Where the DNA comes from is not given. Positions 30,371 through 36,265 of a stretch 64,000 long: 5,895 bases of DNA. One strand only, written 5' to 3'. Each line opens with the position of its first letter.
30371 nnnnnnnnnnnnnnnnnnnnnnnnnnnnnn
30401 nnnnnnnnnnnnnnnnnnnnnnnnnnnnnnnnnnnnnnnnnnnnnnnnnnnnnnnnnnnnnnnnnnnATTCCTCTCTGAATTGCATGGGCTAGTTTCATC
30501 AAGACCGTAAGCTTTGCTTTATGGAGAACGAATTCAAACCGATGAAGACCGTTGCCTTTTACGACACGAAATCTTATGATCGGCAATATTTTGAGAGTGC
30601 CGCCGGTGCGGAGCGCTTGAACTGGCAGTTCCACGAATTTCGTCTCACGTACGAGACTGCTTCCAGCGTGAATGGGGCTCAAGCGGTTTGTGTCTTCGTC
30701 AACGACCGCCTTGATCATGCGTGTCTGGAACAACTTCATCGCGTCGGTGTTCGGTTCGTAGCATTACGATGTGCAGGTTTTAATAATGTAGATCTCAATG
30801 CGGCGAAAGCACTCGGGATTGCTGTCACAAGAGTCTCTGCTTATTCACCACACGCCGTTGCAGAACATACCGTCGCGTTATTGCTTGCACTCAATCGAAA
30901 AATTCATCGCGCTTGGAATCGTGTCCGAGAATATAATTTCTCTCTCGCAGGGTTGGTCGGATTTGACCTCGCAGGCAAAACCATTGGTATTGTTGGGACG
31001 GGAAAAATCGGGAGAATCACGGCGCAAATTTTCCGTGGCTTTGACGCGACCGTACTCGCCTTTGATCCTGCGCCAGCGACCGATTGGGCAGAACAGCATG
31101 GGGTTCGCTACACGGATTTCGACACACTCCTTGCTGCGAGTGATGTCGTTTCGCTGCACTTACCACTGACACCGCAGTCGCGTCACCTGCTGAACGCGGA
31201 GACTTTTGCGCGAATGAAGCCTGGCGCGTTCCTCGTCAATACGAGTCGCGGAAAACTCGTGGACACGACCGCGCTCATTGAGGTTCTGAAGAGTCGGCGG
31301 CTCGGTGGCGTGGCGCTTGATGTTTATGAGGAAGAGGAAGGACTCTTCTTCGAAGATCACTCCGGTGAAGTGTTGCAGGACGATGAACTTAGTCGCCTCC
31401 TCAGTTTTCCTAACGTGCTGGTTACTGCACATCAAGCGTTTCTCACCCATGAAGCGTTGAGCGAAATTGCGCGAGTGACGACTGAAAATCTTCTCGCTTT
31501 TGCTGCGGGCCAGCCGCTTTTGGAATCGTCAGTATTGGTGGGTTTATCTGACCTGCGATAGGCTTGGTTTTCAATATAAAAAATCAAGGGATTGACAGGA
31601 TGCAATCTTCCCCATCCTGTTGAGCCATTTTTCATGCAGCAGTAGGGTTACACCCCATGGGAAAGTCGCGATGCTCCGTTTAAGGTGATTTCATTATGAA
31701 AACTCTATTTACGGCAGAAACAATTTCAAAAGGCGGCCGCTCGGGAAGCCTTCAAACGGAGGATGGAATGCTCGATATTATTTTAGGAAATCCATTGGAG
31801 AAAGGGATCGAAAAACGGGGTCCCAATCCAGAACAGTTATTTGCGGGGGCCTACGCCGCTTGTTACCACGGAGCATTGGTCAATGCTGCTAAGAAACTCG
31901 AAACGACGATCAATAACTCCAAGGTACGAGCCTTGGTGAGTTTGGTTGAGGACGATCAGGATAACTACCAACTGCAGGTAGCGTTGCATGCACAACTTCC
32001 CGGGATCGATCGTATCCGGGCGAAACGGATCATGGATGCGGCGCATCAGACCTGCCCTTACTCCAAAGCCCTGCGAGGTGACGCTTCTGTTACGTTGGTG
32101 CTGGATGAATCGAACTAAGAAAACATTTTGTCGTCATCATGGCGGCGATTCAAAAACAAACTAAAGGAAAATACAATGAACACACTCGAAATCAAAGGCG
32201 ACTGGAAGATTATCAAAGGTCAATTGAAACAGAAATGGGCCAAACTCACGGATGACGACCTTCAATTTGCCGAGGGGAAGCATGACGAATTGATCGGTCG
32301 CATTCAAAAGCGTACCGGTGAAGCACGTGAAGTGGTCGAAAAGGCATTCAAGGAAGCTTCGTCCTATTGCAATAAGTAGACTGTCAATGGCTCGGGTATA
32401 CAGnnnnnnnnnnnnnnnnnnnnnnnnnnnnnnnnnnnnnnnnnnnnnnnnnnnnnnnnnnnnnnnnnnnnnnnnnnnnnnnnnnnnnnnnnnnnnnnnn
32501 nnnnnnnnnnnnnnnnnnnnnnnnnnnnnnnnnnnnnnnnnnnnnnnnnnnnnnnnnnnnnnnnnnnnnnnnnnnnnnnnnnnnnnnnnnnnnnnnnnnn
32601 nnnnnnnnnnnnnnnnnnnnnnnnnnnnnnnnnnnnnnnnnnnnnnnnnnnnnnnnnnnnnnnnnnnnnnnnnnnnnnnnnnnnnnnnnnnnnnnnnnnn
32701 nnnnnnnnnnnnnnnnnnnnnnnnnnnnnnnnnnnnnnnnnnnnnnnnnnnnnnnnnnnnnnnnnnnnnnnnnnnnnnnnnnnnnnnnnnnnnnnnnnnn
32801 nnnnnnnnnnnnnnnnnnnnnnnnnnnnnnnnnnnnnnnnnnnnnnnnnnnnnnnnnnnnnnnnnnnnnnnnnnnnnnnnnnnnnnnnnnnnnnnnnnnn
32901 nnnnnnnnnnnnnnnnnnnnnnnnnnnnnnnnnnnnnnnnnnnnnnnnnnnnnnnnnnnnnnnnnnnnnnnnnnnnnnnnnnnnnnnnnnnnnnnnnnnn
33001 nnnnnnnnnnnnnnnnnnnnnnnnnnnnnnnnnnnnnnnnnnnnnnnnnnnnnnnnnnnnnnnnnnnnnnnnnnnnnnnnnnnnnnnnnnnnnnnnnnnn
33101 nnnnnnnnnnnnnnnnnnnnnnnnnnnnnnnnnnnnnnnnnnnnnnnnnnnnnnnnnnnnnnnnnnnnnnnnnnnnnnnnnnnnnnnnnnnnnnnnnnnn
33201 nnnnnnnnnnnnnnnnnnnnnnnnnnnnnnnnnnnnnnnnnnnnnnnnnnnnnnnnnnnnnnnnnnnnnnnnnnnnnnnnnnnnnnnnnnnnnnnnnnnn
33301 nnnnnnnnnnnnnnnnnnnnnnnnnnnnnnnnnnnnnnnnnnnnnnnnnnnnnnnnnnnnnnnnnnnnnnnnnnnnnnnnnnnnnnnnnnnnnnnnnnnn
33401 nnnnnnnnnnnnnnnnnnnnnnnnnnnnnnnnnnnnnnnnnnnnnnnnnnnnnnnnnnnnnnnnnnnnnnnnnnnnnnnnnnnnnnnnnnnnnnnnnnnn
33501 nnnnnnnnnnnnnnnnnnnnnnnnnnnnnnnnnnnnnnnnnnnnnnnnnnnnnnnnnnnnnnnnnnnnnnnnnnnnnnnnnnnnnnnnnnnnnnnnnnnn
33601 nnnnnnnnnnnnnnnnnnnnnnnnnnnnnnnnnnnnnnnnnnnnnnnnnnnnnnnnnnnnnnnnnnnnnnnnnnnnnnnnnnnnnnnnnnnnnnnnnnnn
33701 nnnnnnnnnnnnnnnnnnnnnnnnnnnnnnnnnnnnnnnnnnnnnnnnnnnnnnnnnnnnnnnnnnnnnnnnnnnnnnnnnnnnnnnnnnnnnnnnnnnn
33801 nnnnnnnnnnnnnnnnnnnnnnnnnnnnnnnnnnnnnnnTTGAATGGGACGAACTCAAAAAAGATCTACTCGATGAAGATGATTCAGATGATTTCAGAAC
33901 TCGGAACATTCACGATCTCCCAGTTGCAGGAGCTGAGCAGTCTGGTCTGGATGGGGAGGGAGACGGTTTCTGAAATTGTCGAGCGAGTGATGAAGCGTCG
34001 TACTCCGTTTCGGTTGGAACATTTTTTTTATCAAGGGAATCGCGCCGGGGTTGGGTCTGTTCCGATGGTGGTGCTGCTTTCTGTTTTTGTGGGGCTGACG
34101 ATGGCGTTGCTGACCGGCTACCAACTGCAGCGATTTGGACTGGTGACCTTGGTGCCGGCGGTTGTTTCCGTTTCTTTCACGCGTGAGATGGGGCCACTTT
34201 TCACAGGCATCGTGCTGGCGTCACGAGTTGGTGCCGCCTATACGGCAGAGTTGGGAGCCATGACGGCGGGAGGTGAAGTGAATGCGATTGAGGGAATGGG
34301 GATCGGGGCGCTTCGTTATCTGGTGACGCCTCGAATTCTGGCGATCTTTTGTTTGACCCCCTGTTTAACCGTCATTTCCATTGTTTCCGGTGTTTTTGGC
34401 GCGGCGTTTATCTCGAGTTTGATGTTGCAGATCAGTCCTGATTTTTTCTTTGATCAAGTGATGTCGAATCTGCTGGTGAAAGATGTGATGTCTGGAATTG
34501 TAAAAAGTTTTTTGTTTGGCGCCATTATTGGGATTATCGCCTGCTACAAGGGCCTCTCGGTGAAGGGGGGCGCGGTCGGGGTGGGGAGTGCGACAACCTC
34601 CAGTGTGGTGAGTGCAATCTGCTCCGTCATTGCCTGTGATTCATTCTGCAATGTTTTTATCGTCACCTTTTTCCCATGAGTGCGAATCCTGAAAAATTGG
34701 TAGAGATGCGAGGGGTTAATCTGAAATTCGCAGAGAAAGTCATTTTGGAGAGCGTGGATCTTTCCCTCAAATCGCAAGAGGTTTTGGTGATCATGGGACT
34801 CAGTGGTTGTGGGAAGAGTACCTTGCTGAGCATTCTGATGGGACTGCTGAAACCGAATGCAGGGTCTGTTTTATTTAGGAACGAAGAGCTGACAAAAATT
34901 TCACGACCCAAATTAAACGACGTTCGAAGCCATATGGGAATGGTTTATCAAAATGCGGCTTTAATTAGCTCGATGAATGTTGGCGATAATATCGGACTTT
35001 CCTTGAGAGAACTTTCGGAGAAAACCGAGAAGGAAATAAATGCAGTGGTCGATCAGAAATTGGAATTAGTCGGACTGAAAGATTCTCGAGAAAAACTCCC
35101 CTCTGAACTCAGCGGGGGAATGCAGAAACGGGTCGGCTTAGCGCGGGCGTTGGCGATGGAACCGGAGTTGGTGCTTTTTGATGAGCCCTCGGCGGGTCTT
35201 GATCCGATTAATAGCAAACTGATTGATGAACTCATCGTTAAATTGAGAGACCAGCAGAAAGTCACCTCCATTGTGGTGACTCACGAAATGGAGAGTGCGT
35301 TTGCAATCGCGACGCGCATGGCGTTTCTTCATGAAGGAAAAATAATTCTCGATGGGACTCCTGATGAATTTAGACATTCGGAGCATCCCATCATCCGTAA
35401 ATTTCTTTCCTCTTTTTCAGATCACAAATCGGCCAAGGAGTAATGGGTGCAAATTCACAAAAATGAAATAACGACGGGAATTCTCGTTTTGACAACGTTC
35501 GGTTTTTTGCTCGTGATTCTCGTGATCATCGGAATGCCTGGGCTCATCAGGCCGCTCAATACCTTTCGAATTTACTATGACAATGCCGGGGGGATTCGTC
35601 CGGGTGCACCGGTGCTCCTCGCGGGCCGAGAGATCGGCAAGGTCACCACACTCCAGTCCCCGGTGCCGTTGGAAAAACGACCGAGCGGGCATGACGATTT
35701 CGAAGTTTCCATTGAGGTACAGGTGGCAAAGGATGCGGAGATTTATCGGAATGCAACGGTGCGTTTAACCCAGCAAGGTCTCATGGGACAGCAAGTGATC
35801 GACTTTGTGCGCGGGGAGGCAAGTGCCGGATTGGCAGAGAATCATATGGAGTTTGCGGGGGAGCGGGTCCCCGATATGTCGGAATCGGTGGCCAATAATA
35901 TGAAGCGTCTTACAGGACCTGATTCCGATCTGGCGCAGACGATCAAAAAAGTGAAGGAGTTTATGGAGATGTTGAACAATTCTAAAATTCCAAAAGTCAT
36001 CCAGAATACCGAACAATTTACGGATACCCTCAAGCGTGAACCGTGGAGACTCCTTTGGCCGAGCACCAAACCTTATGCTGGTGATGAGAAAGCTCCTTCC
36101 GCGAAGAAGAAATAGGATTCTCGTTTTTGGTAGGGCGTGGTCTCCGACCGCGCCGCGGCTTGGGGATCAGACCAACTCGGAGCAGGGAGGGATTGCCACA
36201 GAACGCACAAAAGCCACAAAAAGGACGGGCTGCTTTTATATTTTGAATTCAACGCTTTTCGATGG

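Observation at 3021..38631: Orientation-locked motif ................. upstream of at least nine start codons: a candidate stress-regulon signal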

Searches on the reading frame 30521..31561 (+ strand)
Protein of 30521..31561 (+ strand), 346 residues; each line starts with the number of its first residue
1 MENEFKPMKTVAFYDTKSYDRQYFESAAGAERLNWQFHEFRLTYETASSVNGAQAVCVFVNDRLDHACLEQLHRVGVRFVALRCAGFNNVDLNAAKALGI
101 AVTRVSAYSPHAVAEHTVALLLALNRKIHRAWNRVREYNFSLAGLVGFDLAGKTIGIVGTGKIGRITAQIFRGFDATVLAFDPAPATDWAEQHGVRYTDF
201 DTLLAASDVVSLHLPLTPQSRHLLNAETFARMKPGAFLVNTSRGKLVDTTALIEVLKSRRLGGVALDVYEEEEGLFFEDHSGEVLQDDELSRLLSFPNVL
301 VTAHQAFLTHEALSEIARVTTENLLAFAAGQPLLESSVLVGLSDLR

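Call 9: search_protein_families(library=pfam, proteins=[window:30521-31561:+], max_evalue=0.00001)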
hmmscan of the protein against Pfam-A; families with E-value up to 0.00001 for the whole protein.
window:30521-31561:+ (346 aa): 2 families
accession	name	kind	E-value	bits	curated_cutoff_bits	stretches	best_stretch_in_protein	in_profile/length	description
PF02826.25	2-Hacid_dh_C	-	2.8e-56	190.2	25.1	1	118-306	1-178/178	D-isomer specific 2-hydroxyacid dehydrogenase, NAD binding domain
PF00389.36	2-Hacid_dh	-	2.5e-32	111.8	24.6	1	11-333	1-129/134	D-isomer specific 2-hydroxyacid dehydrogenase, catalytic domain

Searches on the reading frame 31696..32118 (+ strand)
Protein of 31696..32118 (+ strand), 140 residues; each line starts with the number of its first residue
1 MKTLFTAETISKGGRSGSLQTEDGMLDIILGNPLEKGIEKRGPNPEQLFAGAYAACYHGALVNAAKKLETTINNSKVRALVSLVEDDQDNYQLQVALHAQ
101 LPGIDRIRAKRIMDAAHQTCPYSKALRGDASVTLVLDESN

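Call 7: search_protein_families(library=pfam, proteins=[window:31696-32118:+], max_evalue=0.01)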
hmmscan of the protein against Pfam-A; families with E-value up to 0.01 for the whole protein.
window:31696-32118:+ (140 aa): 1 family
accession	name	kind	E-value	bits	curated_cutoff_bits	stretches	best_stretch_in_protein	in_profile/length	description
PF02566.24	OsmC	-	3.2e-14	53.6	27.5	1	40-134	3-99/100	OsmC-like protein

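Call 40: find_encoding_contigs(protein=window:31696-32118:+, flank=3000, max_places=5)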
Protein window:31696-32118:+ (140 aa): 1 contig read that carries it; 1 place shown.
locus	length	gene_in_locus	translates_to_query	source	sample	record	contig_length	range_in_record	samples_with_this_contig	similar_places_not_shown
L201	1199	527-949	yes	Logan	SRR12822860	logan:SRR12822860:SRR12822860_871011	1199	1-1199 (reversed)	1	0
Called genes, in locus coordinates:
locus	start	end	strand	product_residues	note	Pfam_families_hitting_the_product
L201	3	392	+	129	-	?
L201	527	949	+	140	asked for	PF02566:OsmC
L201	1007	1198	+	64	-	?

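Call 52: search_protein_families(library=ncbifam, proteins=[window:31696-32118:+], max_evalue=0.001)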
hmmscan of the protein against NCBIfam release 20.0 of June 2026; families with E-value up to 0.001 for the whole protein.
window:31696-32118:+ (140 aa): 4 families
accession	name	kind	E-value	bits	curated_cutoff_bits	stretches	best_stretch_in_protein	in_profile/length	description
TIGR03561.1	organ_hyd_perox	subfamily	2.3e-40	138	88.85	1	4-134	1-132/134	Ohr family peroxiredoxin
NF052637.1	HydprxOhrVib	equivalog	4.9e-31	107.8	240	1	1-137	1-136/140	organic hydroperoxide reductase Ohr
TIGR03562.1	osmo_induc_OsmC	subfamily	1.8e-15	57.2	85.8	1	16-134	16-135/137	OsmC family peroxiredoxin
TIGR03563.1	perox_SACOL1771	subfamily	3.2e-05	23.9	166.15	1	5-133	3-137/138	SACOL1771 family peroxiredoxin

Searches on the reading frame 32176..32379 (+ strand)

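Call 7: search_protein_families(library=pfam, proteins=[window:32176-32376:+], max_evalue=0.01)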
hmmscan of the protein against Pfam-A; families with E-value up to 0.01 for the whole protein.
seq(67 aa): 1 family
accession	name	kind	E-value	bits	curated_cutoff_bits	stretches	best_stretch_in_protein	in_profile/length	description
PF05532.17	CsbD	-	1.9e-15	56.9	40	1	5-56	2-53/53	CsbD-like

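Call 52: search_protein_families(library=ncbifam, proteins=[window:32176-32379:+], max_evalue=0.001)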
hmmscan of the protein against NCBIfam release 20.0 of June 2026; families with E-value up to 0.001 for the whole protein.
window:32176-32379:+ (67 aa): 1 family
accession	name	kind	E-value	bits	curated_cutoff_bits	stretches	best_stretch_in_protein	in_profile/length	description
NF007748.0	PRK10428.1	equivalog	1.3e-18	66.8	113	1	1-60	1-60/69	hypothetical protein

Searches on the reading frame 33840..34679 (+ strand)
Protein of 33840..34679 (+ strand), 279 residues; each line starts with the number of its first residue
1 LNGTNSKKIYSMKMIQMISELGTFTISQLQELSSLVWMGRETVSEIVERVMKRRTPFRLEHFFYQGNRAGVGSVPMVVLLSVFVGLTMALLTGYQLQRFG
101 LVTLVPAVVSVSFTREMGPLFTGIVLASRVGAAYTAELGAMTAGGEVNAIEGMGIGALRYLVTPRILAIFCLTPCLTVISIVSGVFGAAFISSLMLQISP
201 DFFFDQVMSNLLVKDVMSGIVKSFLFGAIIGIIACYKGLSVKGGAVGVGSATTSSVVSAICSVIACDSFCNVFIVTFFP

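Call 9: search_protein_families(library=pfam, proteins=[window:33840-34679:+], max_evalue=0.00001)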
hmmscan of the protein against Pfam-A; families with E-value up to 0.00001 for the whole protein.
window:33840-34679:+ (279 aa): 1 family
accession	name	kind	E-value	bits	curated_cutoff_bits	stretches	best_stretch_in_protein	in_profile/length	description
PF02405.21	MlaE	-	6.3e-64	215.9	22.5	1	63-271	2-210/212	Permease MlaE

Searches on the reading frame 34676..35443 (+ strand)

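Call 10: search_protein_families(library=pfam, proteins=[window:34676-35443:+], max_evalue=0.00001)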
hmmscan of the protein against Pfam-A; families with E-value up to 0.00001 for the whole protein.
window:34676-35443:+ (255 aa): 3 families
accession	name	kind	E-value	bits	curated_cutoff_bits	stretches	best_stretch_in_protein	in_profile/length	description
PF00005.33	ABC_tran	-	5.5e-34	118.1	25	1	24-172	1-136/137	ABC transporter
PF13304.12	AAA_21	-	1.7e-07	32.1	27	0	128-204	221-299/304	AAA domain, putative AbiEii toxin, Type IV TA system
PF02463.25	SMC_N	-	6.5e-07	29.4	40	1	33-206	23-200/220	RecF/RecN/SMC N terminal domain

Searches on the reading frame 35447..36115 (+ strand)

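Call 10: search_protein_families(library=pfam, proteins=[window:35447-36115:+], max_evalue=0.00001)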
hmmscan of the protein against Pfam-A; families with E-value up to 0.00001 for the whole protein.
window:35447-36115:+ (222 aa): 1 family
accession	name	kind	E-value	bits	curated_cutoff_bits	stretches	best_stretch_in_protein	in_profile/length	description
PF02470.25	MlaD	-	7.1e-13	49.1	25.1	1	38-122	3-80/81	MlaD protein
